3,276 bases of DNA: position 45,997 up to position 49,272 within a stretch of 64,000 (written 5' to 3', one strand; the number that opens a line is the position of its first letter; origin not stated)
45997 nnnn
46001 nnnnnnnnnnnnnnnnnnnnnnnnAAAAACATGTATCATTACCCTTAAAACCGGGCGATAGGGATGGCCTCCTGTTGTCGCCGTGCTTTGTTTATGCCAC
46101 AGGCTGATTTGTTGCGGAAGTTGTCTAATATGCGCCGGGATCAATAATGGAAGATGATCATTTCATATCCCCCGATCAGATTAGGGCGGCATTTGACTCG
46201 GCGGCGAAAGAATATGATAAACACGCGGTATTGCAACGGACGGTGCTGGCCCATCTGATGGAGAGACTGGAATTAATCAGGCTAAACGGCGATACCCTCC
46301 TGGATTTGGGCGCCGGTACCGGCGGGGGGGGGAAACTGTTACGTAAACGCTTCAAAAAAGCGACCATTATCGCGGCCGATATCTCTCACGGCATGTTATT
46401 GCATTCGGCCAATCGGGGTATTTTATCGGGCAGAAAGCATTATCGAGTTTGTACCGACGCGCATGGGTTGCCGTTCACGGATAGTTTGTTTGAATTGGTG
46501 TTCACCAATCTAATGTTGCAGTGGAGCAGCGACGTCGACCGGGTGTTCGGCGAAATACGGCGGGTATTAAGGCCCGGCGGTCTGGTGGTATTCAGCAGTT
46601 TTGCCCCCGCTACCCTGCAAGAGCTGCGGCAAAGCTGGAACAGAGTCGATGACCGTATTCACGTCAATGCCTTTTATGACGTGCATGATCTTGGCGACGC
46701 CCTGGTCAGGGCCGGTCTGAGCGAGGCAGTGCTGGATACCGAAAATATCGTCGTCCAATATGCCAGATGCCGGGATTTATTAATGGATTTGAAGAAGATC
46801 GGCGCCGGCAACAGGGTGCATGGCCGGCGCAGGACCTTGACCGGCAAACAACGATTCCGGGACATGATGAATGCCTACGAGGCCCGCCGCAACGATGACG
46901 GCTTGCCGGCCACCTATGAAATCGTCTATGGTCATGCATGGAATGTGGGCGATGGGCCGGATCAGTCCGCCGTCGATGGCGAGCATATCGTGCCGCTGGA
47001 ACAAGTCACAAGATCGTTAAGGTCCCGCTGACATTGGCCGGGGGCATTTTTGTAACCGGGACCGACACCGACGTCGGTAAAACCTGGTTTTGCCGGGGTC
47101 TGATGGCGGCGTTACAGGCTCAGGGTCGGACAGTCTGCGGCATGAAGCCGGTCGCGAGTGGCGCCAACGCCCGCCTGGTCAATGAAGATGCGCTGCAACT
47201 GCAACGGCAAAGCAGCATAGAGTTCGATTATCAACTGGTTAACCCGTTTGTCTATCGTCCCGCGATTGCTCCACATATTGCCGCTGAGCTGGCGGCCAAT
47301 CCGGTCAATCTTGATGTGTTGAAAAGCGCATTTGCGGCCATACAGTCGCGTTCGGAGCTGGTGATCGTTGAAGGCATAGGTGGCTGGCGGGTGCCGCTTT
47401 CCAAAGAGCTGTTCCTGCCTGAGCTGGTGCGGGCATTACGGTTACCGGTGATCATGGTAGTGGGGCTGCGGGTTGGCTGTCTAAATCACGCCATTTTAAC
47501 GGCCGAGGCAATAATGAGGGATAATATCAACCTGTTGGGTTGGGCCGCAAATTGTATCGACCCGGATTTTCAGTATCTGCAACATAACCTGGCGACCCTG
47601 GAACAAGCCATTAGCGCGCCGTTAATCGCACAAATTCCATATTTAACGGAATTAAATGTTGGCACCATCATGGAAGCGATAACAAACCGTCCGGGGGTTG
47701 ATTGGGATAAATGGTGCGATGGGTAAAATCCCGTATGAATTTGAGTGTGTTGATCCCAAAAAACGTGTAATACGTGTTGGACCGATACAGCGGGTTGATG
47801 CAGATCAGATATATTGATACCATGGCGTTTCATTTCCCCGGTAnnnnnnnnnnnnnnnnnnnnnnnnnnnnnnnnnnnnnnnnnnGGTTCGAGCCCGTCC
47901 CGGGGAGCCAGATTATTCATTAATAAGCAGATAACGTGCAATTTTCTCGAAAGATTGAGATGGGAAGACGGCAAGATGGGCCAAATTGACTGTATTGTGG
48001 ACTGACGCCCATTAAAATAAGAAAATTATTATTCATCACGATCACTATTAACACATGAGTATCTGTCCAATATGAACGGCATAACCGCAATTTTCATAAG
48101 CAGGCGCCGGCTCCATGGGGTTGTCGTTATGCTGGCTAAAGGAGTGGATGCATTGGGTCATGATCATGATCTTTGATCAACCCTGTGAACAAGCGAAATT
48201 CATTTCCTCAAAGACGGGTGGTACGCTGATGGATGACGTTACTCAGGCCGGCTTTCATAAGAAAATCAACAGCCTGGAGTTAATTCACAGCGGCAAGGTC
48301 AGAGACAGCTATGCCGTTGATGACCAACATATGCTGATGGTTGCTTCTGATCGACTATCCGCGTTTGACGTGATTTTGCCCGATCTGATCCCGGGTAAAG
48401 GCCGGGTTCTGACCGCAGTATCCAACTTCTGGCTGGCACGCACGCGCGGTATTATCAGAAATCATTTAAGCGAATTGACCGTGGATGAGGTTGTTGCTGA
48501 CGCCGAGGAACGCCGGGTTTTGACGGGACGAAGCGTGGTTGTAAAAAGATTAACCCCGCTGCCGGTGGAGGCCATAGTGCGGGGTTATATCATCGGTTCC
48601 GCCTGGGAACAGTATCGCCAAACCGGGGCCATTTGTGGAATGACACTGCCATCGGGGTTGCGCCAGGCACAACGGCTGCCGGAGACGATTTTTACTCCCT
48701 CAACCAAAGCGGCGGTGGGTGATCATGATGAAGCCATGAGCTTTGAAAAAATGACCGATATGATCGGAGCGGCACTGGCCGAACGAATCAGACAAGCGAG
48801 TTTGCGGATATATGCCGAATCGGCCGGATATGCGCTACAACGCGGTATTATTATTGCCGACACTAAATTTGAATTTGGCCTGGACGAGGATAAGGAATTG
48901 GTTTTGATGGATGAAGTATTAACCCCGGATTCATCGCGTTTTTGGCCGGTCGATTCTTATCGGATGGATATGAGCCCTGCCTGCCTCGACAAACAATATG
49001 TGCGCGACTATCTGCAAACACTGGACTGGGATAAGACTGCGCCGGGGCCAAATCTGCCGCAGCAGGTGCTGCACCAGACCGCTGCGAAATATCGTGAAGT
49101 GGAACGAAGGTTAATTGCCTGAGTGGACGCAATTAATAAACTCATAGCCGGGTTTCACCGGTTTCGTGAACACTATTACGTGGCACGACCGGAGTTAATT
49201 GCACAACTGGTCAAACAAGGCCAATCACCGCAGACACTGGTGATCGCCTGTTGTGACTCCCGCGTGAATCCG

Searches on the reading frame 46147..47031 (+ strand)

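Call 41: search_protein_families(library=pfam, proteins=[window:46147-47031:+], max_evalue=0.001)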
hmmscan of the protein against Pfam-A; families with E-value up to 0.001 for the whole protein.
window:46147-47031:+ (294 aa): 9 families
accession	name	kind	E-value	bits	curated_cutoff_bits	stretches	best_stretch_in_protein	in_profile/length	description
PF08241.18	Methyltransf_11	-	7.4e-18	65.4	21.2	1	52-149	1-95/95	Methyltransferase domain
PF13649.12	Methyltransf_25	-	1.8e-15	57.8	27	1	52-145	2-97/97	Methyltransferase domain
PF13489.12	Methyltransf_23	-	6.7e-13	49.1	27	1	32-191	7-159/164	Methyltransferase domain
PF13847.12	Methyltransf_31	-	2.9e-12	46.9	27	1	48-164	4-122/145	Methyltransferase domain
PF01209.24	Ubie_methyltran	-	7e-12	45.6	20.1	1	11-165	8-167/233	ubiE/COQ5 methyltransferase family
PF08242.18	Methyltransf_12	-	6.6e-11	43.2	30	1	52-146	1-97/98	Methyltransferase domain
PF01728.25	FtsJ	-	1.5e-05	25.4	24.1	1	34-86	9-59/181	FtsJ-like methyltransferase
PF05219.18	DREV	-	0.0002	21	26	1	49-155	96-192/265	DREV methyltransferase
PF03141.22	Methyltransf_29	-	0.00025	20.2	23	1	49-169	119-239/506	Putative S-adenosyl-L-methionine-dependent methyltransferase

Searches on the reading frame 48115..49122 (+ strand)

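Call 41: search_protein_families(library=pfam, proteins=[window:48115-49122:+], max_evalue=0.001)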
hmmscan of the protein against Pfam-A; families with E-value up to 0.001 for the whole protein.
window:48115-49122:+ (335 aa): 1 family
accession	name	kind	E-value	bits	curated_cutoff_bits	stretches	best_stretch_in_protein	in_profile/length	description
PF01259.24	SAICAR_synt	-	2.8e-71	240.4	20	1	57-309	2-230/233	SAICAR synthetase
